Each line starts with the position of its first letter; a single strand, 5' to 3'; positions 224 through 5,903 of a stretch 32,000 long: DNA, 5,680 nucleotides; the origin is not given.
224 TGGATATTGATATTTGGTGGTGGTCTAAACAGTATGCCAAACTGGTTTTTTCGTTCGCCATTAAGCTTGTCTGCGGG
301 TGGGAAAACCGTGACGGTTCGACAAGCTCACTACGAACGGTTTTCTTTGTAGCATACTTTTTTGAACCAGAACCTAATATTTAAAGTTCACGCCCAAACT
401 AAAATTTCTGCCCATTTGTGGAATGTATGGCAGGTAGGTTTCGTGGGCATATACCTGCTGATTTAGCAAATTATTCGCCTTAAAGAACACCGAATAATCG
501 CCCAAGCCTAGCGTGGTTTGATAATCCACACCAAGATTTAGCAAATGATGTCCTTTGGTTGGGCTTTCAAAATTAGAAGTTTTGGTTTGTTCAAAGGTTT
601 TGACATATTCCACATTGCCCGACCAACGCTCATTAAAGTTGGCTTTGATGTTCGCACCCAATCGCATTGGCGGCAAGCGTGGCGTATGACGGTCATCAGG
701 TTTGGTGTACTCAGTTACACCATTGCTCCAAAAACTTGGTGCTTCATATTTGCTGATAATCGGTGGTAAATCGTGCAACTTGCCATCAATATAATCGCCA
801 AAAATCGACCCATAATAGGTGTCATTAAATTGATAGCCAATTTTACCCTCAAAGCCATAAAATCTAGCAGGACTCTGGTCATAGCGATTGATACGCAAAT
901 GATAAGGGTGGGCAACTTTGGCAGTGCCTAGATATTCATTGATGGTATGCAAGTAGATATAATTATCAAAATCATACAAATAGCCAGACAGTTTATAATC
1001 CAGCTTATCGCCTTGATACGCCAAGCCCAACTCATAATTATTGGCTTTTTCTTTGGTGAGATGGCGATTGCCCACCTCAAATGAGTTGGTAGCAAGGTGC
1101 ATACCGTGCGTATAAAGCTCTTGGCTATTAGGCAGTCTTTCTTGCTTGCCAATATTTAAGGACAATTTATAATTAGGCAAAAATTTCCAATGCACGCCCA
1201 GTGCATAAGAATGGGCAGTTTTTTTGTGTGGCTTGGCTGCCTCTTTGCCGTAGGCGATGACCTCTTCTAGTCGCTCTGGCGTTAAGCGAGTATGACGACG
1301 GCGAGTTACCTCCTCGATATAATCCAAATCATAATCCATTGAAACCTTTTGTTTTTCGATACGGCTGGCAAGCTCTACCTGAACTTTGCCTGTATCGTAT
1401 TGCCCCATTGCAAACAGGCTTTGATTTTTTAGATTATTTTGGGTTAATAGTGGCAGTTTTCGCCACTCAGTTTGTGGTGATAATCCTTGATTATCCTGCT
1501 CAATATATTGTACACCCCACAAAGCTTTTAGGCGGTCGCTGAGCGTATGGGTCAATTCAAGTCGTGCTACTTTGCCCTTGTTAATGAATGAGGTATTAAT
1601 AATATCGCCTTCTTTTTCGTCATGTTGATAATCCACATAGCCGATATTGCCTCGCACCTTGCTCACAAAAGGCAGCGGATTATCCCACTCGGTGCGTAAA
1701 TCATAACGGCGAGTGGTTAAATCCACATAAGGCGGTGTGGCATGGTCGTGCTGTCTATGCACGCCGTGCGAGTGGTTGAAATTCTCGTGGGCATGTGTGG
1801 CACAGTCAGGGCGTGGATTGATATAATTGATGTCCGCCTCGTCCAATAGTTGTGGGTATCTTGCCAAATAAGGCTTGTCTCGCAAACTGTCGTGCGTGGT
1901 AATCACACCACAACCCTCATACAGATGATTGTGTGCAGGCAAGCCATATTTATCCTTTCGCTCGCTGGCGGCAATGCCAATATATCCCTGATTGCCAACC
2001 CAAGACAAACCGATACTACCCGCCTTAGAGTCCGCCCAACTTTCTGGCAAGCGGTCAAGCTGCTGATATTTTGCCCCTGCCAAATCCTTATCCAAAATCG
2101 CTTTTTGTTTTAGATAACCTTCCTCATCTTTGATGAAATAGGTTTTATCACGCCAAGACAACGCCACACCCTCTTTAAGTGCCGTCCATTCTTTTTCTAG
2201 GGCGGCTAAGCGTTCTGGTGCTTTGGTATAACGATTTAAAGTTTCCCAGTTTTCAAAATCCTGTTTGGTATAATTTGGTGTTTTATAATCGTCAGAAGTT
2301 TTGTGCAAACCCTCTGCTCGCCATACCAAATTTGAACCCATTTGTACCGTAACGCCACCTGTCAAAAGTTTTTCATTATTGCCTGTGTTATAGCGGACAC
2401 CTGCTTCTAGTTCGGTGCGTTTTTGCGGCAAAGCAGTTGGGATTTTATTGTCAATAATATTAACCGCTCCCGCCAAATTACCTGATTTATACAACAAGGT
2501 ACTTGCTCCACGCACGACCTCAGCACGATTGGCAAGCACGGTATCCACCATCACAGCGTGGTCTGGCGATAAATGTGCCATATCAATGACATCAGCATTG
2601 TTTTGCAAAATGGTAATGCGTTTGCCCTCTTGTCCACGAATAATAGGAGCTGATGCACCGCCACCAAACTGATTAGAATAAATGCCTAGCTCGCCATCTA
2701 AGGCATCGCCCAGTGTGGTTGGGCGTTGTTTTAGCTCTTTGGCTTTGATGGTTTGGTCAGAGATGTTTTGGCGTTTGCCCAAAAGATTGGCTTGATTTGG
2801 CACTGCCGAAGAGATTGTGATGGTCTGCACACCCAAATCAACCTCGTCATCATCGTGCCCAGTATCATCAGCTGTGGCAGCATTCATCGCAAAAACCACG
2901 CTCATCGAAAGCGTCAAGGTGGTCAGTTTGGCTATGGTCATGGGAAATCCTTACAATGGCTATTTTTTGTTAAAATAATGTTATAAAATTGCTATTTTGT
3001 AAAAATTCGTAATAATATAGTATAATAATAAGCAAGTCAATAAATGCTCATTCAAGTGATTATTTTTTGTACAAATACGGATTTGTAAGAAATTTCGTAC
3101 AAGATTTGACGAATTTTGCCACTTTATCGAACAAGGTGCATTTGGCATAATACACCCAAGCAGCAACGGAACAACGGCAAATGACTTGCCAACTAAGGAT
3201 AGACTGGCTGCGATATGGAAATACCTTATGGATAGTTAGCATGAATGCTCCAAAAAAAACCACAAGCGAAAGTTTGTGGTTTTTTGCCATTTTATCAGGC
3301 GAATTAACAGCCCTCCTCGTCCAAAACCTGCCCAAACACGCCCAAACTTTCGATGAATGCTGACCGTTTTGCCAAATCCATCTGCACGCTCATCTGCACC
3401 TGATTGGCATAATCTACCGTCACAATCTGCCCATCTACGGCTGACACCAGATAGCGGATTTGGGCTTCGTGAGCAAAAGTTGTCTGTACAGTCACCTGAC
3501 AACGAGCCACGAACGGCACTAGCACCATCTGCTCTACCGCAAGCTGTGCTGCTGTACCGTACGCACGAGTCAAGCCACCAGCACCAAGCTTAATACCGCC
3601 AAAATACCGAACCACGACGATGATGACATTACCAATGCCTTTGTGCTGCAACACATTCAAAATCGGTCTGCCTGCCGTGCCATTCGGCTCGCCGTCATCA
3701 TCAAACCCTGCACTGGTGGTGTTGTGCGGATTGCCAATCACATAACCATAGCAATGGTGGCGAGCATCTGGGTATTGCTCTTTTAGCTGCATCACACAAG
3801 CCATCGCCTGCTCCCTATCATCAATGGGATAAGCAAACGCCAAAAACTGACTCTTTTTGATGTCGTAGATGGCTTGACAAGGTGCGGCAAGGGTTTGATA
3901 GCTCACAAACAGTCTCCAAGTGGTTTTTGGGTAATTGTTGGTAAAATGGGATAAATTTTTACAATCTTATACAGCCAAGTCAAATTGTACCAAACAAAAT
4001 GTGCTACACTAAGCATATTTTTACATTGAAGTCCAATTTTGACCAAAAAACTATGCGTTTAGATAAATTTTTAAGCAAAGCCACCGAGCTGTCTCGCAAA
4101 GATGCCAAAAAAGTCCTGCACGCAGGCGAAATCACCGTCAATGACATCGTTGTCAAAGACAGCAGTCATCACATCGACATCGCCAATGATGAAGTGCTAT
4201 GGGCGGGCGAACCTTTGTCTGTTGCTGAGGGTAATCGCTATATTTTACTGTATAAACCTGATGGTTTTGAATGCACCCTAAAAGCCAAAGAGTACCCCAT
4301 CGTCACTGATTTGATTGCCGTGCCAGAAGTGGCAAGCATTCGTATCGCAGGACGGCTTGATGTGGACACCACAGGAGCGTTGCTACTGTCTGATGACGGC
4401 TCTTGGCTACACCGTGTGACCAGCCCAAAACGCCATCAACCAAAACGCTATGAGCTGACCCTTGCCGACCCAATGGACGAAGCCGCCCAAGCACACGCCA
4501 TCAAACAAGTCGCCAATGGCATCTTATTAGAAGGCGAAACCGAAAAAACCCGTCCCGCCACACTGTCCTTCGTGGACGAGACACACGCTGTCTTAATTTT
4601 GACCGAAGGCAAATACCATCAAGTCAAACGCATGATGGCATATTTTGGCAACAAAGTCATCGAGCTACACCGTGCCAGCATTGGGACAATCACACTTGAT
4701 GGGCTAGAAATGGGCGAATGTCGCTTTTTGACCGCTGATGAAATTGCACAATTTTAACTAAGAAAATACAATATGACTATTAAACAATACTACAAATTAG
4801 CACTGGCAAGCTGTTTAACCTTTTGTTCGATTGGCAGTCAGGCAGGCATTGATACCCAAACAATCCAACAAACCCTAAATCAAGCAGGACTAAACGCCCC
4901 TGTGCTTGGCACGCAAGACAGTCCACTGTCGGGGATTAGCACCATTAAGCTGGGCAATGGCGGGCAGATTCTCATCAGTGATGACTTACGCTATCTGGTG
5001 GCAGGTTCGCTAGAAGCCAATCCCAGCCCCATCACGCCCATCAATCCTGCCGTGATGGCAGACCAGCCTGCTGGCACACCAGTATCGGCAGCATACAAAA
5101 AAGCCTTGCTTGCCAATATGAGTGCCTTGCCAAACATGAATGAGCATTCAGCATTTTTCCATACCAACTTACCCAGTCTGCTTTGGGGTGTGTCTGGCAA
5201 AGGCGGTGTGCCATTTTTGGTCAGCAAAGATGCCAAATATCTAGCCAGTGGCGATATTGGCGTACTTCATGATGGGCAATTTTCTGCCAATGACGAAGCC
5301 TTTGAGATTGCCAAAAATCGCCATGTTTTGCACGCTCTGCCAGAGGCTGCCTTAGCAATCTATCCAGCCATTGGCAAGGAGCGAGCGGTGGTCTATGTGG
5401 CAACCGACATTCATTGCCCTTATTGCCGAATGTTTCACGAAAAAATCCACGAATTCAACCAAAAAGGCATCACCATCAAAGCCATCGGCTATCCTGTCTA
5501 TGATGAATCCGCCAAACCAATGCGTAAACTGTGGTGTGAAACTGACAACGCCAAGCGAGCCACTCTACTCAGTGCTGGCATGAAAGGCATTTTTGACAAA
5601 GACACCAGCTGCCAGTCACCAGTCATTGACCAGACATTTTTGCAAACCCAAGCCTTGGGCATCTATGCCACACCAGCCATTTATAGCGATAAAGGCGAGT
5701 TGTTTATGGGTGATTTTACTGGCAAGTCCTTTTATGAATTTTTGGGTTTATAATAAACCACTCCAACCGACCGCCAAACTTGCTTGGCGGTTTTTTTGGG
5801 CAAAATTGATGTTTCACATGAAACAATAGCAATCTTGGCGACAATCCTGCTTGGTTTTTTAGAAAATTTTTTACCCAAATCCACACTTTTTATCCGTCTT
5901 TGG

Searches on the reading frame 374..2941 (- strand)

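Call 15: search_protein_families(library=pfam, proteins=[window:374-2941:-], max_evalue=0.00001)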
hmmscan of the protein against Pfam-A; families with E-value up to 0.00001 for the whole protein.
window:374-2941:- (855 aa): 2 families
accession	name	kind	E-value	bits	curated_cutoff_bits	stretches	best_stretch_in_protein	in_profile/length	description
PF00593.30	TonB_dep_Rec_b-barrel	-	4.8e-35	122.7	27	1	400-825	50-436/436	TonB dependent receptor-like, beta-barrel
PF07715.20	Plug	-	9e-14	52.3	23.9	1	61-159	8-107/107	TonB-dependent Receptor Plug Domain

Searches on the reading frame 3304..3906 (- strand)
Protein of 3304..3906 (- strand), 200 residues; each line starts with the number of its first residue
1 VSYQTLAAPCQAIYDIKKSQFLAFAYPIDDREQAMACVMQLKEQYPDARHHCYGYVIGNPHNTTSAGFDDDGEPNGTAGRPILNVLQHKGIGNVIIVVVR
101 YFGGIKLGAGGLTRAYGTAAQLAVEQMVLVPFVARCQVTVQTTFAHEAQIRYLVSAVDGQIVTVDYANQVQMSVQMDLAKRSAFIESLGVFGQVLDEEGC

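Call 15: search_protein_families(library=pfam, proteins=[window:3304-3906:-], max_evalue=0.00001)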
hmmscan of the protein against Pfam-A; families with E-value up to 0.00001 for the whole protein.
window:3304-3906:- (200 aa): 1 family
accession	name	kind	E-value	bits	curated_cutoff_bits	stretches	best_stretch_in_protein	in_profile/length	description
PF01205.25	UPF0029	-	1.2e-38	131.9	27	1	17-123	1-106/107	Uncharacterized protein family UPF0029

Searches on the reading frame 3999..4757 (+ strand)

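Call 15: search_protein_families(library=pfam, proteins=[window:3999-4757:+], max_evalue=0.00001)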
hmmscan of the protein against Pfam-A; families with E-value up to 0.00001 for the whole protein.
window:3999-4757:+ (252 aa): 2 families
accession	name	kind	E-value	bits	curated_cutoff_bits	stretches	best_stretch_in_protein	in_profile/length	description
PF00849.27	PseudoU_synth_2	-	7.9e-15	55.8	26.8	1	81-214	2-151/152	RNA pseudouridylate synthase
PF01479.30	S4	-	1.9e-07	31.1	22.8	1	19-66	1-48/48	S4 domain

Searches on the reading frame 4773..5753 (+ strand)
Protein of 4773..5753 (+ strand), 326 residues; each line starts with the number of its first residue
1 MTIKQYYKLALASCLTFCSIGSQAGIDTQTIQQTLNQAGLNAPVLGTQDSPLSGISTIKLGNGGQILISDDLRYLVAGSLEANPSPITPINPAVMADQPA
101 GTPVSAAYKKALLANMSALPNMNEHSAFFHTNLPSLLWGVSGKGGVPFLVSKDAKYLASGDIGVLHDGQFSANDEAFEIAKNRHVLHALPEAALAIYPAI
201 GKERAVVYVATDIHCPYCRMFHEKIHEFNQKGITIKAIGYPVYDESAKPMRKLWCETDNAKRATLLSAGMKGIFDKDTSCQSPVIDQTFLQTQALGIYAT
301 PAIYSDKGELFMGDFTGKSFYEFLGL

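Call 15: search_protein_families(library=pfam, proteins=[window:4773-5753:+], max_evalue=0.00001)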
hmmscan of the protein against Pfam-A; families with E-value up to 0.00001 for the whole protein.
window:4773-5753:+ (326 aa): 2 families
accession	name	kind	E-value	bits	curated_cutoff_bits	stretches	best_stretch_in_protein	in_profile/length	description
PF13098.12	Thioredoxin_2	-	1.9e-09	38.2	27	1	200-309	2-85/104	Thioredoxin-like domain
PF10411.14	DsbC_N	-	1.5e-07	31.3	25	0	27-80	6-59/70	Disulfide bond isomerase protein N-terminal domain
